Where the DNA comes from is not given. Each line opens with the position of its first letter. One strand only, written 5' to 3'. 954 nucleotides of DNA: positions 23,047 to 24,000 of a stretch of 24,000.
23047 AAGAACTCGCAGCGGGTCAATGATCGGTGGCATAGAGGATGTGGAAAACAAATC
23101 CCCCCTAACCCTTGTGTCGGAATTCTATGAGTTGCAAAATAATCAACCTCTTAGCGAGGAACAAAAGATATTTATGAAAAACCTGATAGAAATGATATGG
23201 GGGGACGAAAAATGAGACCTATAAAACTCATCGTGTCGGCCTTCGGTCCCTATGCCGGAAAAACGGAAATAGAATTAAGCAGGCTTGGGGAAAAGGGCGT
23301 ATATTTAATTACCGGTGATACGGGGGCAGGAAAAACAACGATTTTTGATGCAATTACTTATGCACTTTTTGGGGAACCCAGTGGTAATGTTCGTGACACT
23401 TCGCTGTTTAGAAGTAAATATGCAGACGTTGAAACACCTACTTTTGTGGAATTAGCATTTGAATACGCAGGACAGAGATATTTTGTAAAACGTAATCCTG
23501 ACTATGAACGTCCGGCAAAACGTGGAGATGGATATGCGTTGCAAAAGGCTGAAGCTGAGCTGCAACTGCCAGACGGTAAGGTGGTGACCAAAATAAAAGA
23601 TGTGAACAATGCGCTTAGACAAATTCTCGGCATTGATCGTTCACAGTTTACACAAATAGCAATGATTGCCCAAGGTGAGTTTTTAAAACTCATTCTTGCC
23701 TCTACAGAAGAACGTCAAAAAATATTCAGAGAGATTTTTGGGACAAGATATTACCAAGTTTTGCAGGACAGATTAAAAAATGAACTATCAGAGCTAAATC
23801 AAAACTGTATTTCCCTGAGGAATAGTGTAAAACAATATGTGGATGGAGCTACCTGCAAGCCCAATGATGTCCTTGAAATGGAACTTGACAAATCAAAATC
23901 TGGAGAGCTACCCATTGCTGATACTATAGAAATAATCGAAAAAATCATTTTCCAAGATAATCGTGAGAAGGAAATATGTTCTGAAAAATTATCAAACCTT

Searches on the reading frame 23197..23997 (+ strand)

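Call 32: search_protein_families(library=pfam, proteins=[window:23197-23997:+], max_evalue=0.001)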
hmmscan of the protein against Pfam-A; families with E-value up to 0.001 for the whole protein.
window:23197-23997:+ (267 aa): 5 families
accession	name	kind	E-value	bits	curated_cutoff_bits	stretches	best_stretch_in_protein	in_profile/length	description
PF13476.12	AAA_23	-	3.6e-25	90.2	27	1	10-202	1-184/201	AAA domain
PF13555.12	AAA_29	-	5.2e-08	33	27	1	29-61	18-50/61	P-loop containing region of AAA domain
PF13514.12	AAA_27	-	5.3e-06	26.6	22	1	6-64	1-57/206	AAA domain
PF02463.25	SMC_N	-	7.1e-05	22.8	40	1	10-94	4-89/220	RecF/RecN/SMC N terminal domain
PF20720.3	nSTAND3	-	0.00018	21.6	27.2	0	28-59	12-43/155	Novel STAND NTPase 3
